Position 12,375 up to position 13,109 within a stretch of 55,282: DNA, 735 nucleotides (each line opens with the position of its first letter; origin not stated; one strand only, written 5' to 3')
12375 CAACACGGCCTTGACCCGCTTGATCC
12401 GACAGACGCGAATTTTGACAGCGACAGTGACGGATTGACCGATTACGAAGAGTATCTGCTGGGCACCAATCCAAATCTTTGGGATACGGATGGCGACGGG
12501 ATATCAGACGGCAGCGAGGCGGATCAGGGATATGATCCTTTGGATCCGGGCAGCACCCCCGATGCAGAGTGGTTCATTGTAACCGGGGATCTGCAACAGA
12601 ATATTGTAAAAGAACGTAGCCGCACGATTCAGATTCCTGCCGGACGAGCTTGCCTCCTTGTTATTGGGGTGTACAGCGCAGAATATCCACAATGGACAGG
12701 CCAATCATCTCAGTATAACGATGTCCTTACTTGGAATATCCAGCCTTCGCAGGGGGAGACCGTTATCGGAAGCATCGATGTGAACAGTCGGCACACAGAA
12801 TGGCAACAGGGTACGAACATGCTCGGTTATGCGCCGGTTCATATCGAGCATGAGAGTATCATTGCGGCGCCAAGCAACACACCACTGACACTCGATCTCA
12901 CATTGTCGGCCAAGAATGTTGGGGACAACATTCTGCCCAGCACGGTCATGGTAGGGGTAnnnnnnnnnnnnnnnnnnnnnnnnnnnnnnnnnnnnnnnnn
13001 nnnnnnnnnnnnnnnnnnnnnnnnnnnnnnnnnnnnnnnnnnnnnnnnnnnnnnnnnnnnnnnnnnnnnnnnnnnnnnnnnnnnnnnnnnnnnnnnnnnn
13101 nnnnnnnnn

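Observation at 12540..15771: Low-GC C-terminal module of a giant secreted protein, coupled to a small secreted partner, a decayed paralog and a membrane protein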

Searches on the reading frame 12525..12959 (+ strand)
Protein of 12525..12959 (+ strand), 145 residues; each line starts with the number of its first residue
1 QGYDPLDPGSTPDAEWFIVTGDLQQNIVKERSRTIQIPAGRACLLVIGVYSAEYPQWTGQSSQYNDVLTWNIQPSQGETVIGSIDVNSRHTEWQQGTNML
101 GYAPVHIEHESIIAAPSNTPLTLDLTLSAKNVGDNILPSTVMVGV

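Call 45: find_related_loci(query=A4, collection=genome_contigs, flank=6000)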
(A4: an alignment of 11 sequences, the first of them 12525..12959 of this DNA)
Query A4 (145 aa) in genome_contigs; peptide patterns used: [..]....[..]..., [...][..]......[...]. (x = any residue, [..] = any of these).
51 stretches matched a pattern; 18 encode a relative of the query (tblastn E <= 1e-3); 18 distinct loci.
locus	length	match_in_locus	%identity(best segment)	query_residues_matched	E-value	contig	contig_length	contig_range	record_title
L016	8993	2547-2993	52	1-145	9e-52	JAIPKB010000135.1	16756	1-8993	MAG: Akkermansiaceae bacterium isolate Tobar13m-G56 Tobar13m-C3541, whole genome shotgun sequence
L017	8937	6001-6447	52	1-145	5e-51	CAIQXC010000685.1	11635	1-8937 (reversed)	MAG: Akkermansiaceae bacterium isolate Ki1-2-2m_bin-203 genome assembly, contig: bin-203:685/952, whole genome shotgun s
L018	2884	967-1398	52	1-140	5e-50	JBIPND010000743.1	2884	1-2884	MAG: Luteolibacter sp. isolate ME2018-01-19_3300042384_group8_bin102 Rohwer_bin2739_scaffold_32346_c1, whole genome shot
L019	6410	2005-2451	51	1-145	1e-49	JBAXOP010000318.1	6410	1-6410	MAG: Verrucomicrobiota bacterium isolate ELA508 MAG508_318, whole genome shotgun sequence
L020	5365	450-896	50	1-145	1e-48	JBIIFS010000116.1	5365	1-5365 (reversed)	MAG: Luteolibacter sp. isolate ME2001-06-04pf_3300042445_group1_bin230 Rohwer_bin2707_scaffold_17300_c1, whole genome sh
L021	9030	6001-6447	51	1-145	7e-49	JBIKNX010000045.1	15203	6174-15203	MAG: Luteolibacter sp. isolate ME2014-10-16_3300042505_group5_bin11 Rohwer_bin2731_scaffold_1996_c1, whole genome shotgu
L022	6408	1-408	51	14-145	2e-46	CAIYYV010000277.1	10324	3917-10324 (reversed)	MAG: Akkermansiaceae bacterium isolate Loclat_bin-19251 genome assembly, contig: bin-19251:277/452, whole genome shotgun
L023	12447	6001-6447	49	4-145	7e-45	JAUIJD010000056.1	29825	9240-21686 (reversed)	MAG: Verrucomicrobiia bacterium isolate Co_bin.296 NODE_9209_length_29825_cov_18.963129, whole genome shotgun sequence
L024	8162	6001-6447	49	1-145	1e-44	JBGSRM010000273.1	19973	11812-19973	MAG: Akkermansiaceae bacterium isolate JTS-AC358 k141_423009, whole genome shotgun sequence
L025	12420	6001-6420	59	4-143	4e-57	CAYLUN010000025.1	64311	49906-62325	MAG TPA_asm: uncultured Lentisphaeraceae bacterium isolate SRP272421_co4_436 genome assembly, contig: NODE_635_length_64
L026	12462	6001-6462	47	1-145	4e-42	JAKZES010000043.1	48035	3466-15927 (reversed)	Verrucomicrobiaceae bacterium E54 scaffold_43_length=48036, whole genome shotgun sequence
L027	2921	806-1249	51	1-145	2e-38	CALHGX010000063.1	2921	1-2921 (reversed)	MAG: uncultured bacterium isolate N1_Bin_METABAT__248_sub_1 genome assembly, contig: c_000002793525, whole genome shotgu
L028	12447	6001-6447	43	1-145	4e-38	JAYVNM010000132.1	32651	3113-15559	MAG: Akkermansiaceae bacterium isolate GL65_DN_metabat_17 GL65_DN_metabat_17_131, whole genome shotgun sequence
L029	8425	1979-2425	43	2-145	2e-37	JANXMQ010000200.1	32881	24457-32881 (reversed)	MAG: Akkermansiaceae bacterium isolate 337R_concoct_304 337R_k141_562935, whole genome shotgun sequence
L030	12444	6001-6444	44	2-145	3e-37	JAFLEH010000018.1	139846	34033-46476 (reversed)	MAG: Verrucomicrobia bacterium isolate UWPOB_VERRUCO3 gnl_X_GCJDELPM_18, whole genome shotgun sequence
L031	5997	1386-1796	44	16-145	7e-33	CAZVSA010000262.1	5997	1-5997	MAG TPA_asm: uncultured Luteolibacter sp. isolate SRP344714_co1_261 genome assembly, contig: NODE_22473_length_5997_cov_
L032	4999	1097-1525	43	7-145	2e-32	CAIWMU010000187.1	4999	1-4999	MAG: uncultured Verrucomicrobia subdivision 3 bacterium isolate Loclat_bin-04207 genome assembly, contig: bin-04207:187/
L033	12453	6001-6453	34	2-145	3e-26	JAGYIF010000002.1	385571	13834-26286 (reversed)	MAG: Pelagibacteraceae bacterium isolate M30B8 2, whole genome shotgun sequence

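Call 51: search_protein_families(library=pfam, proteins=[L016:1692-3389:+, L020:81-2108:+, L021:5389-8586:+, L023:5404-7533:+, L024:5212-7509:+, L026:5422-7389:+, L028:5284-7455:+, L029:1241-3925:+, L031:546-2897:+], max_evalue=0.01)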
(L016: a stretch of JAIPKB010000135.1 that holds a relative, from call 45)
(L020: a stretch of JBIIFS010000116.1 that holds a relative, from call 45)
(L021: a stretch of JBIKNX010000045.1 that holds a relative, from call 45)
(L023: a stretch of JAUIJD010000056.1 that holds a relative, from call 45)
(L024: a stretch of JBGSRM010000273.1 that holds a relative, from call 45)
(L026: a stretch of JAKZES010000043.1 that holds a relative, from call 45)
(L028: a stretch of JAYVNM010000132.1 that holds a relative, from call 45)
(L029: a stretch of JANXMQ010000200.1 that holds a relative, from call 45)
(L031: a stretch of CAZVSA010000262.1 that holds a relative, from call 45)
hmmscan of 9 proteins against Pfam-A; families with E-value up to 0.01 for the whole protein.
L016:1692-3389:+ (566 aa): 1 family
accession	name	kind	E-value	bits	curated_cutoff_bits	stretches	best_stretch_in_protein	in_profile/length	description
PF18884.5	TSP3_bac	-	8.8e-08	32.3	25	2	250-270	1-21/22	Bacterial TSP3 repeat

L020:81-2108:+ (676 aa): 1 family
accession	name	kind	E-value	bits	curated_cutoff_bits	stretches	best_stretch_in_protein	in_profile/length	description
PF18884.5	TSP3_bac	-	1.2e-13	51.1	25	3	88-109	1-22/22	Bacterial TSP3 repeat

L021:5389-8586:+ (1066 aa): 1 family
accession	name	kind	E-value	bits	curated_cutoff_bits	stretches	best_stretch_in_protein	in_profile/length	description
PF18884.5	TSP3_bac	-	9e-13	48.2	25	3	169-190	1-22/22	Bacterial TSP3 repeat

L023:5404-7533:+ (710 aa): 1 family
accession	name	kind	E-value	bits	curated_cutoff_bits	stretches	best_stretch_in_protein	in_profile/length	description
PF18884.5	TSP3_bac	-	5.1e-18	65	25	3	161-182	1-22/22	Bacterial TSP3 repeat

L024:5212-7509:+ (766 aa): 2 families
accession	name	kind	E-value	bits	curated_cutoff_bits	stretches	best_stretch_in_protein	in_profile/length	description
PF18884.5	TSP3_bac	-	2e-10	40.7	25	2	250-271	1-22/22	Bacterial TSP3 repeat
PF13582.12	Reprolysin_3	-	0.0004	21.3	22.4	1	572-706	10-122/123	Metallo-peptidase family M12B Reprolysin-like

L026:5422-7389:+ (656 aa): 1 family
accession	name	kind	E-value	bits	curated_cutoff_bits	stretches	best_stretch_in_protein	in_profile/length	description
PF18884.5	TSP3_bac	-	1.4e-18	66.8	25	4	158-179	1-22/22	Bacterial TSP3 repeat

L028:5284-7455:+ (724 aa): 1 family
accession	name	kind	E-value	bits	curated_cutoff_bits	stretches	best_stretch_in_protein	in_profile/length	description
PF18884.5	TSP3_bac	-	1.6e-18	66.6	25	3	226-247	1-22/22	Bacterial TSP3 repeat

L029:1241-3925:+ (895 aa): 1 family
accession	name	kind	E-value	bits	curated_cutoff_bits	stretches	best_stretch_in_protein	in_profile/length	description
PF18884.5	TSP3_bac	-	4.2e-14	52.5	25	3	232-253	1-22/22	Bacterial TSP3 repeat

L031:546-2897:+ (784 aa): 1 family
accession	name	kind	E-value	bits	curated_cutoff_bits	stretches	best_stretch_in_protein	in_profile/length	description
PF18884.5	TSP3_bac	-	0.00014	22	25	0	76-95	1-20/22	Bacterial TSP3 repeat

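Call 57: search_solved_structures(query=A4, max_evalue=10)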
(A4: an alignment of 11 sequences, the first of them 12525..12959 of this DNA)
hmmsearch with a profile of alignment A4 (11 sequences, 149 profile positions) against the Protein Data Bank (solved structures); distinct sequences matched with E-value up to 10: 2.
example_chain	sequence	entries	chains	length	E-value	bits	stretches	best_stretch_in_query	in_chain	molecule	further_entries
6mpo_A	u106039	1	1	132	0.13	15.3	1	85-142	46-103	Gene 5 protein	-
6dzi_g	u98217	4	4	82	0.99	12.5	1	27-61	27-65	50S ribosomal protein L31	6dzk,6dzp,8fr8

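Call 86: predict_structure(alignment_id=A4)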
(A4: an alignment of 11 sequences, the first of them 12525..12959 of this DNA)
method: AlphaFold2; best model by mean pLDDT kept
length: 145 residues; sequences in the alignment: 11
mean_pLDDT: 82.3   pTM: 0.77
mean pLDDT of the five models: 82.3, 81.5, 81.3, 77.0, 76.9
residues with pLDDT >= 90: 54; 70-90: 65; 50-70: 24; < 50: 2
segments of 3 or more residues with pLDDT < 50: none
pLDDT, mean of each block of 10 residues (from residue 1): 67 80 77 91 91 64 73 92 84 82 89 92 92 74 87
secondary structure, 60 per line:
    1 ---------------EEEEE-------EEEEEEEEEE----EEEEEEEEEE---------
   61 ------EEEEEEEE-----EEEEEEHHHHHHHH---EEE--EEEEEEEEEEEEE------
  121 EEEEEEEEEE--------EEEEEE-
elements in order: E16-20 E28-37 E42-51 E67-74 E80-85 H86-93 E97-99 E102-114 E121-130 E139-144
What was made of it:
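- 12525..12959 (+): Conserved 145-aa jelly-roll 'pre-cargo' domain (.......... ... DVNSRH ... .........). AF2 model pLDDT 82, pTM 0.77, beta-sandwich with one helix (call 86).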

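Call 89: fold_search(model_id=the predicted structure, library=pdb)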
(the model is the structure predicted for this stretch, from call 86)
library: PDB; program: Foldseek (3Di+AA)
matches with E <= 10: 1211; with E <= 0.001: 1
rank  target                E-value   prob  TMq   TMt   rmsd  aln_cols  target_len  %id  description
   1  9wcb_F                3.3e-04  1.00  0.41  0.36   7.4       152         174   10  Open state of A8 gpJ 713 central tail fiber with OmpC G17 from E. coli EDL933 (released 2026-01-28)
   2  9wca_F                1.5e-03  0.99  0.37  0.21   8.2       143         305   12  Closed state of A8 gpJ 713 central tail fiber (released 2026-01-28)
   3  8xck_F                1.6e-03  1.00  0.41  0.23   7.2       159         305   11  Closed state of central tail fiber of bacteriophage lambda (released 2024-05-01)
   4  8okh_B                1.6e-03  0.99  0.38  0.35   7.3       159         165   12  Crystal structure of Bdellovibrio bacteriovorus Bd1399 (released 2023-10-25)
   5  3rwn_B                2.6e-03  0.93  0.31  0.30   8.3       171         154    6  Atomic structure of bacteriophage sf6 tail needle knob (released 2011-06-08)
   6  4k6b_C                2.7e-03  0.84  0.28  0.27  10.2       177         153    7  Atomic structure of bacteriophage HS1 tail needle knob (released 2013-08-28)
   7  2df7_F                2.7e-03  0.57  0.24  0.12  17.0       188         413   14  Crystal structure of infectious bursal disease virus VP2 subviral particle (released 2006-06-27)
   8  2df7_S                2.7e-03  0.41  0.23  0.12  17.3       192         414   16  Crystal structure of infectious bursal disease virus VP2 subviral particle (released 2006-06-27)
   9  4k6b_B                2.9e-03  0.92  0.31  0.30   8.4       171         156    6  Atomic structure of bacteriophage HS1 tail needle knob (released 2013-08-28)
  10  4k6b_A                3.0e-03  0.93  0.28  0.27   7.0       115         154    9  Atomic structure of bacteriophage HS1 tail needle knob (released 2013-08-28)
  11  8j6m_A                3.2e-03  1.00  0.44  0.12   8.0       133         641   13  SIDT1 protein (released 2024-05-01)
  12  1wmd                  3.2e-03  0.99  0.37  0.16   8.8       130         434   18  Crystal Structure of alkaline serine protease KP-43 from Bacillus sp. KSM-KP43 (1.30 angstrom, 100 K) (released 2004-09-14)
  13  8kcx_A                3.4e-03  1.00  0.46  0.14   8.2       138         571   11  Cryo-EM structure of human SIDT1 (released 2024-06-12)
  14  5fax_A                3.4e-03  0.99  0.39  0.17   8.5       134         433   19  Structure of subtilase SubHal from Bacillus halmapalus (released 2016-05-18)
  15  8v38_A                3.6e-03  1.00  0.45  0.14   8.1       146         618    9  Structure of the human systemic RNAi defective transmembrane protein 1 (hSIDT1) (released 2024-06-26)
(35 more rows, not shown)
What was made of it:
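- Closest known: Phage tail-fibre tip plus downstream assembly chaperone. Same: The 145-aa domain's best structural neighbours are gpJ receptor-binding tips and Bd1399 (call 89).
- The 145-aa domain weakly resembles phage receptor-binding tips and carbohydrate-binding modules (call 89).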

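Call 103: search_protein_families(library=pfam, proteins=[L027:2-2920:+, L025:6427-8625:+, L017:5404-7590:+, L030:4972-7698:+, L032:2-2614:+, L033:5167-7590:+, L019:1138-3693:+], max_evalue=0.01)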
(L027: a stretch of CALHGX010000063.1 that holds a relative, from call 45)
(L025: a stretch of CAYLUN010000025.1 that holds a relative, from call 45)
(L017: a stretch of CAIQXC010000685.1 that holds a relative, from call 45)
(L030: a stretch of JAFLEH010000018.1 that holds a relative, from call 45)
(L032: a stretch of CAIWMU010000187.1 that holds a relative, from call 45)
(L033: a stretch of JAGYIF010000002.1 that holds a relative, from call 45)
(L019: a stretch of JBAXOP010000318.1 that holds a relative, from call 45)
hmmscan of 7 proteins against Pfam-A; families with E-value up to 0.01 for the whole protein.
L027:2-2920:+ (973 aa): 2 families
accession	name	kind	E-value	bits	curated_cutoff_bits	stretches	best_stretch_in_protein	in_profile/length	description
PF18884.5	TSP3_bac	-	9.1e-20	70.6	25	3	209-231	1-22/22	Bacterial TSP3 repeat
PF03068.20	PAD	-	1.5e-11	44.3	25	1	604-760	62-239/395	Protein-arginine deiminase (PAD)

L025:6427-8625:+ (733 aa): 1 family
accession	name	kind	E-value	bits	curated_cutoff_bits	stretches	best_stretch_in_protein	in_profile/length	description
PF12697.13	Abhydrolase_6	-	8.5e-06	27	26.3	1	374-553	2-155/217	Alpha/beta hydrolase family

L017:5404-7590:+ (729 aa): 2 families
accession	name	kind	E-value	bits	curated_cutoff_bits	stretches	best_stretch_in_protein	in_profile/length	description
PF01520.23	Amidase_3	-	1.3e-28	100.6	27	1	514-705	1-161/174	N-acetylmuramoyl-L-alanine amidase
PF18884.5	TSP3_bac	-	5e-14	52.3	25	3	186-207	1-22/22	Bacterial TSP3 repeat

L030:4972-7698:+ (909 aa): 2 families
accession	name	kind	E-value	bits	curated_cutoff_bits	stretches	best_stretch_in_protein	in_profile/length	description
PF01520.23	Amidase_3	-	2.8e-18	67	27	1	664-897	1-172/174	N-acetylmuramoyl-L-alanine amidase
PF18884.5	TSP3_bac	-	7e-05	23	25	1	329-349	1-21/22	Bacterial TSP3 repeat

L032:2-2614:+ (871 aa): 1 family
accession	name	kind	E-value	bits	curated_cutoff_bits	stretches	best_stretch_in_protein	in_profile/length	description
PF18884.5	TSP3_bac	-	5.8e-09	36.1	25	1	293-311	3-21/22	Bacterial TSP3 repeat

L033:5167-7590:+ (808 aa): 1 family
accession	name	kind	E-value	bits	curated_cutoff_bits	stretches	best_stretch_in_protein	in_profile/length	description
PF18884.5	TSP3_bac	-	6.9e-11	42.2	25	2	264-285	1-22/22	Bacterial TSP3 repeat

L019:1138-3693:+ (852 aa): 2 families
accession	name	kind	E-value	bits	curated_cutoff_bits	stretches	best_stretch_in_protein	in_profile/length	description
PF01520.23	Amidase_3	-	6e-17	62.7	27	1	604-844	1-172/174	N-acetylmuramoyl-L-alanine amidase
PF18884.5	TSP3_bac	-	5.6e-15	55.3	25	4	276-296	1-21/22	Bacterial TSP3 repeat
